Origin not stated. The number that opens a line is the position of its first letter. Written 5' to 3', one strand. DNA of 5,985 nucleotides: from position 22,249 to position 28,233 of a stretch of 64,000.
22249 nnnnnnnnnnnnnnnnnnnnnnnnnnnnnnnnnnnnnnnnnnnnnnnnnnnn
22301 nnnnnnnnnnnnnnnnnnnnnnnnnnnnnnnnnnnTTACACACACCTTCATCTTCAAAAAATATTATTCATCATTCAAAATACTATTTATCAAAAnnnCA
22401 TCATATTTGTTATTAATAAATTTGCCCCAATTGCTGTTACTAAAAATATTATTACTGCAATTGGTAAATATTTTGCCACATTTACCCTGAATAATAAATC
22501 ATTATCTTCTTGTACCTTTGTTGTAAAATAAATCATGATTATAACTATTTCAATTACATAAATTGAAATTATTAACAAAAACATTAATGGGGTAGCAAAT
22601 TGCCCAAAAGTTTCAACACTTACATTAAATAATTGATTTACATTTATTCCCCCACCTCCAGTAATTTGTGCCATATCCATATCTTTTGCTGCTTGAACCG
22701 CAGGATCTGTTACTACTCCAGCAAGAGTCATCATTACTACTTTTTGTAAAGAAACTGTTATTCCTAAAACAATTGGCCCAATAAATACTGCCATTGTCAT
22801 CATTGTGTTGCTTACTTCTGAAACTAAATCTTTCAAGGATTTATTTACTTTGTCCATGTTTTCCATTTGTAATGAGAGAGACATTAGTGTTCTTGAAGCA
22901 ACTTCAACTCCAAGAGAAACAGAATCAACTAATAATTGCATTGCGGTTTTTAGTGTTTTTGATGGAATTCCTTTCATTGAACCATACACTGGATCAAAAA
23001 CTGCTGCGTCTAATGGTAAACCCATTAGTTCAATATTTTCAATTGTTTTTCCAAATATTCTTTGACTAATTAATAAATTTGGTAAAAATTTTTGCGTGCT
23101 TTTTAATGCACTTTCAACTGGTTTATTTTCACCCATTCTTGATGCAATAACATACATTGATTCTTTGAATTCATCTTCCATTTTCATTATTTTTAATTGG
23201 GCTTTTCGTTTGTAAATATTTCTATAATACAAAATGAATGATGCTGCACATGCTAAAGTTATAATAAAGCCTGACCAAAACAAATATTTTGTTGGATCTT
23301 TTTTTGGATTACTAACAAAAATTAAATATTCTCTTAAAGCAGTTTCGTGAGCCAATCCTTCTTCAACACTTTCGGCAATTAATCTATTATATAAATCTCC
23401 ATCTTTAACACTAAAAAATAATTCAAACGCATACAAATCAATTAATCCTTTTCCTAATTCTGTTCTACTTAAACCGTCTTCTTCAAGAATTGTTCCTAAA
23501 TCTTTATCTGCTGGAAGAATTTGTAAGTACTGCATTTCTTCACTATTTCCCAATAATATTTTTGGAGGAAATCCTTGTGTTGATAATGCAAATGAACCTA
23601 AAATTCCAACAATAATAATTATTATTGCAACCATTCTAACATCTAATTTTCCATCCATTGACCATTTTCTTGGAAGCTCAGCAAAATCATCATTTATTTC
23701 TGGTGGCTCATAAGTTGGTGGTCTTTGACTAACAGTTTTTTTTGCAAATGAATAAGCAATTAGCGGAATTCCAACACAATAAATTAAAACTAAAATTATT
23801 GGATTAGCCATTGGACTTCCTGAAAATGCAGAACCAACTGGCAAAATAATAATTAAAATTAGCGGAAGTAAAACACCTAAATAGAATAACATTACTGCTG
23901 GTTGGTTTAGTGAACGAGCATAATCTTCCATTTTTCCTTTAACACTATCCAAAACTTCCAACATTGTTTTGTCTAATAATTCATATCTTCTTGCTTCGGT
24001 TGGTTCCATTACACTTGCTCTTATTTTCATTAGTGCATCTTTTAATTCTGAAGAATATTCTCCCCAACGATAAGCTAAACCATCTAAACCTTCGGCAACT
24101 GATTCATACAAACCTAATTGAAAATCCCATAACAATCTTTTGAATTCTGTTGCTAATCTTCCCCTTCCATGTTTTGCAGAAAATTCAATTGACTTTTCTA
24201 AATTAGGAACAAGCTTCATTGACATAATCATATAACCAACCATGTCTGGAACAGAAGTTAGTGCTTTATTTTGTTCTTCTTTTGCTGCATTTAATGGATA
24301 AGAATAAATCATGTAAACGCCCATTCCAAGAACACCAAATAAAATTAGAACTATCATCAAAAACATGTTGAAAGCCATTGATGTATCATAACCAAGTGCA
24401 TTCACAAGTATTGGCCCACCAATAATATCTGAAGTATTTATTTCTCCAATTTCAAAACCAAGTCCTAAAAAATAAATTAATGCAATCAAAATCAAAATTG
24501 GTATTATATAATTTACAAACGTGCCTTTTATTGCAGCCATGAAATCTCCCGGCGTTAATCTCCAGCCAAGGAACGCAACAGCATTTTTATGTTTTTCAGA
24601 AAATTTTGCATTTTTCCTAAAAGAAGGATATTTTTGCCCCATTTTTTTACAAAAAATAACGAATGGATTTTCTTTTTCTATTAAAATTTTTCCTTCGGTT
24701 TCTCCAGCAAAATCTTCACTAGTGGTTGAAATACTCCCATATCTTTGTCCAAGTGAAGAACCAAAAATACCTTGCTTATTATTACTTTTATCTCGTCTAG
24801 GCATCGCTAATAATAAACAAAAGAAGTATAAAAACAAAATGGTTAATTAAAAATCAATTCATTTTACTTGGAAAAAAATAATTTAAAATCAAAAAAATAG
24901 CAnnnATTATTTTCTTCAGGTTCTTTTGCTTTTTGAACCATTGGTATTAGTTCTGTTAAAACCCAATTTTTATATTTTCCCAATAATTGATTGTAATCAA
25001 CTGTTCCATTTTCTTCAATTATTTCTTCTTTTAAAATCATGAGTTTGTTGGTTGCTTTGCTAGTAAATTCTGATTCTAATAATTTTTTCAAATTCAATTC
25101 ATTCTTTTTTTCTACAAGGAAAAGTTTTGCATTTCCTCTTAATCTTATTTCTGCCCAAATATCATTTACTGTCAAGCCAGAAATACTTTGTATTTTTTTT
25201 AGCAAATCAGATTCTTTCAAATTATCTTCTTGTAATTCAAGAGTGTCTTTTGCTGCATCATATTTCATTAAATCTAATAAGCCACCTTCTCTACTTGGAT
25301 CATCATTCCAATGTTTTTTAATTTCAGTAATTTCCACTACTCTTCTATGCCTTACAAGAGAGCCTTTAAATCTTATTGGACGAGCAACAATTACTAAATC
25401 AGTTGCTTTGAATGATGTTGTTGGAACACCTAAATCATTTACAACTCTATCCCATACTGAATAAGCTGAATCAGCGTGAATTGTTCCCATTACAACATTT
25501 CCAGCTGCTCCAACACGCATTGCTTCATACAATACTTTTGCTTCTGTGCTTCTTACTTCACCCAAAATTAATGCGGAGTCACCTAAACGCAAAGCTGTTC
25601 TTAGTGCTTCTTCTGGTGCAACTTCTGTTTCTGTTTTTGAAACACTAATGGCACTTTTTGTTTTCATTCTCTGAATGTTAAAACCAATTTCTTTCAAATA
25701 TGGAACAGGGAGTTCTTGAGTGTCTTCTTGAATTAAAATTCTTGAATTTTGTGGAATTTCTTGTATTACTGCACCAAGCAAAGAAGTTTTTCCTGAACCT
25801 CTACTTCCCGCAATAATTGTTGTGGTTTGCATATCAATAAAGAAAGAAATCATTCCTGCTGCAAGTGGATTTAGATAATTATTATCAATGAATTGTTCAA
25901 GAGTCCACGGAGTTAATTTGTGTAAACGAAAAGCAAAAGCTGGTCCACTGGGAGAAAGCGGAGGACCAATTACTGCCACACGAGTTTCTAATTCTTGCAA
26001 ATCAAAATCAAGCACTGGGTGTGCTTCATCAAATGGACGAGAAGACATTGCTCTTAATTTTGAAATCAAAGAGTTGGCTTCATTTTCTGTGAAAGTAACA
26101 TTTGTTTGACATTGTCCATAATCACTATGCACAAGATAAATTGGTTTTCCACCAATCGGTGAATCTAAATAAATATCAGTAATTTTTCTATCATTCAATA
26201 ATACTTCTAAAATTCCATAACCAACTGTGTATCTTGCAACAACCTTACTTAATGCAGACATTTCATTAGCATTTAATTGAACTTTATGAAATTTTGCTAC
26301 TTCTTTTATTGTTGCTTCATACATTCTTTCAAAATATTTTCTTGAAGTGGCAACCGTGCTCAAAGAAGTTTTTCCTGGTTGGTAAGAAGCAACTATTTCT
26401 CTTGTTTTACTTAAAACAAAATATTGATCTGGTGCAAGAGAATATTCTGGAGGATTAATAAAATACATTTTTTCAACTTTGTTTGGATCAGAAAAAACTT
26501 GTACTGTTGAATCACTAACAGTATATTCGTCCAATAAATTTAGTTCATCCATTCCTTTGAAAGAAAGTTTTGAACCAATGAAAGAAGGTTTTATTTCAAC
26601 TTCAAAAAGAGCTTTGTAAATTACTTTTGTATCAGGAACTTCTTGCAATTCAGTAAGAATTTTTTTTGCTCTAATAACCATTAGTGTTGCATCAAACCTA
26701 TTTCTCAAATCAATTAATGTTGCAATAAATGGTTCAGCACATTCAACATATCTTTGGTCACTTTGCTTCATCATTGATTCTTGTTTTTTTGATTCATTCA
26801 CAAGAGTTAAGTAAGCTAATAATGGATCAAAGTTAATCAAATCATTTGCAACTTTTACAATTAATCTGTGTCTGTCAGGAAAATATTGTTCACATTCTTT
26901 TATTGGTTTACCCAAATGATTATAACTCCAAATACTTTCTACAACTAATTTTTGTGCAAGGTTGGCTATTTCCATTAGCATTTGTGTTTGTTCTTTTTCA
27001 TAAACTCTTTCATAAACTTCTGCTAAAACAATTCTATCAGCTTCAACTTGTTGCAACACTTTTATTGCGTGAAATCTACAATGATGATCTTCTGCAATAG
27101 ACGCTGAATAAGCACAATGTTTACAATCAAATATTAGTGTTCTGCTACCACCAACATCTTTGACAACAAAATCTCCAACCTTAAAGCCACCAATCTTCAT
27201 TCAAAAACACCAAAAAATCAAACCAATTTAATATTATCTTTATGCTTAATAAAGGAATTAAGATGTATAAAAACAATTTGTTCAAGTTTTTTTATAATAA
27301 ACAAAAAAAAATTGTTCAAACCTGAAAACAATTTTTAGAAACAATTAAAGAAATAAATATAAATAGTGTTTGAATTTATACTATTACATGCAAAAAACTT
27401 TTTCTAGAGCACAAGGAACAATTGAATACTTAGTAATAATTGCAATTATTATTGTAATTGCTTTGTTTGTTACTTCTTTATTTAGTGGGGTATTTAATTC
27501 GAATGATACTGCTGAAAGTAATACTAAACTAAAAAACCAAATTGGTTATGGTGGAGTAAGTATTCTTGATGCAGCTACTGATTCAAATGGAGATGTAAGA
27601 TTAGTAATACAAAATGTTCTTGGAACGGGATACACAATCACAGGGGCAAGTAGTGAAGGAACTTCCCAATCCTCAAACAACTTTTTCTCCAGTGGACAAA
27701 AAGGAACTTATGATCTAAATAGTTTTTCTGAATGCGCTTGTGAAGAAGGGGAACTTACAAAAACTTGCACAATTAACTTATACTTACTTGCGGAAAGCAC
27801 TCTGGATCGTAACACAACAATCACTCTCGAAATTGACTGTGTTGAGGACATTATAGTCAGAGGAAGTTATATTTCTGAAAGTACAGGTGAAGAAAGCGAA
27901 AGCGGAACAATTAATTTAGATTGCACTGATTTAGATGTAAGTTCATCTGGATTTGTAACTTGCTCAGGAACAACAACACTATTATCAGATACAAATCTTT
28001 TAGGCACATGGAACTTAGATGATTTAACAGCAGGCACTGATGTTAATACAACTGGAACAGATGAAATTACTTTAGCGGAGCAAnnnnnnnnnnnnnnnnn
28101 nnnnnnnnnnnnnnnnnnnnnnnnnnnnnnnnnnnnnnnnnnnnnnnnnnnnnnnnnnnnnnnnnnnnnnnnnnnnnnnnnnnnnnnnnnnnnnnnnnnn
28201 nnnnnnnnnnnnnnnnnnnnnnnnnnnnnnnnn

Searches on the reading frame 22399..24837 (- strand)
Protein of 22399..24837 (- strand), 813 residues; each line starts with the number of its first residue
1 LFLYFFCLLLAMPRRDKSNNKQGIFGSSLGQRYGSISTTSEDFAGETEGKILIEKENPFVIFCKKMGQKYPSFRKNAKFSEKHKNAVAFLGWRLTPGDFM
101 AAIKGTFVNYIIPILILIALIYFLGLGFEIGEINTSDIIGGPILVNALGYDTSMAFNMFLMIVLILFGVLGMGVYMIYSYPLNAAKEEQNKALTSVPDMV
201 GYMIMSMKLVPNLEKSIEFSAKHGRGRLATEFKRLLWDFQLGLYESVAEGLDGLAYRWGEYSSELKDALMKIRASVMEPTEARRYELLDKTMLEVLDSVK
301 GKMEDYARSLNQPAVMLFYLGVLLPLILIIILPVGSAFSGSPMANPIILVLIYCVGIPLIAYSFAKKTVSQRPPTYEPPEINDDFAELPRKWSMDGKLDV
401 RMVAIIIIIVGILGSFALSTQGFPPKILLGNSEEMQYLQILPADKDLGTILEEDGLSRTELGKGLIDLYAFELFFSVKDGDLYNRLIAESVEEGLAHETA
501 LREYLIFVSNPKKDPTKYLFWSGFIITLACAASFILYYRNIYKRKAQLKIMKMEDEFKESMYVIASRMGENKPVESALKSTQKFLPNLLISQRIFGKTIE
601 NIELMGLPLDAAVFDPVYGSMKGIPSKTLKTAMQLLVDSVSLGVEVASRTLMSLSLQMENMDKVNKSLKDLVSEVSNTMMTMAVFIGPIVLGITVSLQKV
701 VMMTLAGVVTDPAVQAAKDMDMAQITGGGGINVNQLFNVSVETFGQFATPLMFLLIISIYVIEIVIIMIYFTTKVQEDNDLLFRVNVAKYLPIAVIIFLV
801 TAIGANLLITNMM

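Call 15: search_protein_families(library=pfam, proteins=[window:22399-24837:-], max_evalue=0.001)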
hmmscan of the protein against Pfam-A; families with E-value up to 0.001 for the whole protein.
window:22399-24837:- (813 aa): 1 family
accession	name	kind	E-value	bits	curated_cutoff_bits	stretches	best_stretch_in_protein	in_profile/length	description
PF20990.2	DUF2207_C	-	0.00048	20.4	33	0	110-186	140-193/247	Predicted membrane protein (DUF2207) C-terminal domain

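Call 76: search_protein_families(library=pfam, proteins=[window:22399-24837:-], max_evalue=5)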
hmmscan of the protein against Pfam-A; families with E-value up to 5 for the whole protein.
window:22399-24837:- (813 aa): 2 families
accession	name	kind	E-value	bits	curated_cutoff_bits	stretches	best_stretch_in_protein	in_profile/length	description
PF20990.2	DUF2207_C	-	0.00048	20.4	33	1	110-186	140-193/247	Predicted membrane protein (DUF2207) C-terminal domain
PF05613.16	Herpes_U15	-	3.6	8.8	25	1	731-792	34-92/110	Human herpesvirus U15 protein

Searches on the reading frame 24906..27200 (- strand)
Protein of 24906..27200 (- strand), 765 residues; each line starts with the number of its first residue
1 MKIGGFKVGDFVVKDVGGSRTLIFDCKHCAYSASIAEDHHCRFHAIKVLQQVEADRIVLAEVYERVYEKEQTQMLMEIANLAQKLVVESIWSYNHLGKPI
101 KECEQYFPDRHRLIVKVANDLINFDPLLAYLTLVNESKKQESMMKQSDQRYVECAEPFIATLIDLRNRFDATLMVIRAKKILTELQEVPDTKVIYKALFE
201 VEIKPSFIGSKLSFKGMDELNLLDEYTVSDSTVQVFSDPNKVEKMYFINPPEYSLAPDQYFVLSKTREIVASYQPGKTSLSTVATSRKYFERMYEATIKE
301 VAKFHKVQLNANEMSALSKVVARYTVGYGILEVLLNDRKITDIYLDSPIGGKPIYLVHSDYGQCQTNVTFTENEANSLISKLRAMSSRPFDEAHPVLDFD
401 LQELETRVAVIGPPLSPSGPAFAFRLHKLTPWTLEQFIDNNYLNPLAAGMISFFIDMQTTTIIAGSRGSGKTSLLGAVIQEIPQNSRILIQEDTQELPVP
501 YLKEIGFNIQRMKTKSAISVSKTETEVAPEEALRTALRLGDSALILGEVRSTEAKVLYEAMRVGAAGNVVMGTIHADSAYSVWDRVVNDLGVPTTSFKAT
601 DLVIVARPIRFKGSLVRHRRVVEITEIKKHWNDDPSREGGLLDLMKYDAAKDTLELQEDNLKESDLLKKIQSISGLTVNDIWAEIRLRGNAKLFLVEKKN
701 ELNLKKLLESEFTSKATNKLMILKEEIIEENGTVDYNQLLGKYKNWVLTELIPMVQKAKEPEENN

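Call 15: search_protein_families(library=pfam, proteins=[window:24906-27200:-], max_evalue=0.001)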
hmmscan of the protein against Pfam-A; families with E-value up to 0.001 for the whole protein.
window:24906-27200:- (765 aa): 2 families
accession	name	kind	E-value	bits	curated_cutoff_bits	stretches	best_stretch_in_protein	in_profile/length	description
PF00437.27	T2SSE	-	2.2e-18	66.5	24.9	1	372-607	54-275/370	Type II/IV secretion system protein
PF00005.33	ABC_tran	-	0.00051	21.1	25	0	451-533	4-89/137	ABC transporter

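Call 27: search_protein_families(library=ncbifam, proteins=[window:24906-27200:-], max_evalue=0.1)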
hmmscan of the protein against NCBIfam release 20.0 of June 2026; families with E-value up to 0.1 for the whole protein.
window:24906-27200:- (765 aa): 19 families
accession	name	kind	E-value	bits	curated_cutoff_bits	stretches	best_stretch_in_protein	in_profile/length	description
NF058587.1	archaellum_moto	equivalog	3.2e-46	158.2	550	1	205-690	15-494/527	archaellum flagellar ATPase motor FlaI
TIGR03819.1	heli_sec_ATPase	hypoth_equivalog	3.2e-37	128.5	373.15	1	303-586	27-297/340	TadA family conjugal transfer-associated ATPase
TIGR02782.1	TrbB_P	equivalog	8.5e-24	84.4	304.55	1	333-587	16-253/303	P-type conjugative transfer ATPase TrbB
TIGR02788.1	VirB11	equivalog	1.4e-23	83.4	249.95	2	454-588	140-264/308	P-type DNA transfer ATPase VirB11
NF053672.1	bindosome_BasE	exception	1.5e-20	73.5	1000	1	217-626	35-429/512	bindosome assembly system ATPase subunit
NF010469.0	PRK13894.1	subfamily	4.7e-18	65.6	508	1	325-588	22-266/320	conjugal transfer ATPase TrbB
NF010407.0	PRK13833.1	subfamily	1.4e-15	57.5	499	1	369-586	56-259/323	conjugal transfer protein TrbB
NF041000.1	ATPase_ComGA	equivalog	1.3e-11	44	300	1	457-605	127-260/267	competence type IV pilus ATPase ComGA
NF010475.0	PRK13900.1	equivalog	9.6e-11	41.3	389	1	451-626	153-324/333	type IV secretion system ATPase VirB11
TIGR01420.1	pilT_fam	subfamily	4.9e-10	39.1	319.1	1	451-588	115-241/343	PilT/PilU family type 4a pilus ATPase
NF010425.0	PRK13851.1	equivalog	1.2e-09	37.6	461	1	454-578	158-272/344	type IV secretion system protein VirB11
TIGR02533.1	type_II_gspE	equivalog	1.1e-06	27.6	630.25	1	462-594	247-363/486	type II secretion system ATPase GspE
TIGR02524.1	dot_icm_DotB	equivalog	1.7e-05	24.2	463.3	1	458-589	134-259/358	Dot/Icm type IV secretion system ATPase DotB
TIGR02525.1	plasmid_TraJ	equivalog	2.3e-05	23.5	368.3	1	454-596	145-279/372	plasmid transfer ATPase TraJ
TIGR02538.1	type_IV_pilB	equivalog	3.8e-05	22.5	675.65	1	461-607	319-449/564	type IV-A pilus assembly ATPase PilB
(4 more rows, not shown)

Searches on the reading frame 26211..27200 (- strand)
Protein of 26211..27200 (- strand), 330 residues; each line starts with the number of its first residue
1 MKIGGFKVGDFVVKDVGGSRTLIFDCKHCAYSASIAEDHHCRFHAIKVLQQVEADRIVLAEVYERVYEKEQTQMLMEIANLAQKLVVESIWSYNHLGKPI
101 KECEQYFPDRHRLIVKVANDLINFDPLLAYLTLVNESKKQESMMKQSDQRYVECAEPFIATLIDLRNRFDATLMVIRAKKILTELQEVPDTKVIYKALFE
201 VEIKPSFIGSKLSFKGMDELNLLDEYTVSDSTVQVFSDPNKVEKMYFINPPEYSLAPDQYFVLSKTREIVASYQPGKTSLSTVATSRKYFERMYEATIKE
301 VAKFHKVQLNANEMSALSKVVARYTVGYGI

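Call 69: find_related_loci(query=A5, collection=metagenome_contigs, flank=10000)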
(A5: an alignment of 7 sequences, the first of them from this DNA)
Query A5 (330 aa) in metagenome_contigs; peptide patterns used: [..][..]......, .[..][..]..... (x = any residue, [..] = any of these).
308 stretches matched a pattern; 52 encode a relative of the query (tblastn E <= 1e-3); 52 distinct loci.
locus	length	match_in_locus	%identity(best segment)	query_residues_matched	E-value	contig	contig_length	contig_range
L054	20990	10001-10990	78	1-330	0e+0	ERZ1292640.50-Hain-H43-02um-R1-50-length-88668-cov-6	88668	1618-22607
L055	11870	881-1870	78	1-330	0e+0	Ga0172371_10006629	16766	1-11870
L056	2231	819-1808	78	1-330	0e+0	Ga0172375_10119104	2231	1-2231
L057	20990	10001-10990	75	1-330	0e+0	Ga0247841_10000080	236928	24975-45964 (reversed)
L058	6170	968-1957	75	1-330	0e+0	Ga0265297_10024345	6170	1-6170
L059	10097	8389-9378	74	1-330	1e-179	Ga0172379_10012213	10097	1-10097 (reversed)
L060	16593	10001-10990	74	1-330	2e-180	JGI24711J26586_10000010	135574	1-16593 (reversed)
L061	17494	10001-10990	75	1-330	7e-180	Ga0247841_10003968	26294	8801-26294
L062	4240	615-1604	74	1-330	0e+0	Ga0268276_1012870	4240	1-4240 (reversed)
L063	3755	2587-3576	72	1-330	0e+0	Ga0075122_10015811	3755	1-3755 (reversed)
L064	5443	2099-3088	74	1-330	8e-180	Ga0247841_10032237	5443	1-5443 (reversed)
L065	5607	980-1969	74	1-330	2e-179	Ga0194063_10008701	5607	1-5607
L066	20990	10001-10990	76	1-330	1e-175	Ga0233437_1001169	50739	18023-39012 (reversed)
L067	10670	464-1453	72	1-330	5e-175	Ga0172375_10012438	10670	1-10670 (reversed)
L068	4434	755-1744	72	1-330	3e-180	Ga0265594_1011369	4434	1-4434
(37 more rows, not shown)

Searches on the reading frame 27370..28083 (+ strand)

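Call 16: search_protein_families(library=pfam, proteins=[window:27370-28083:+], max_evalue=0.001)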
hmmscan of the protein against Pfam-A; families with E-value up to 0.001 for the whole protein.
window:27370-28083:+ (238 aa): 1 family
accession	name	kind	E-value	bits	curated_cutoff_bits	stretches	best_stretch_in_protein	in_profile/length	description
PF04021.17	Class_IIIsignal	-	4e-05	23.8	23.7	1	12-36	1-25/27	Class III signal peptide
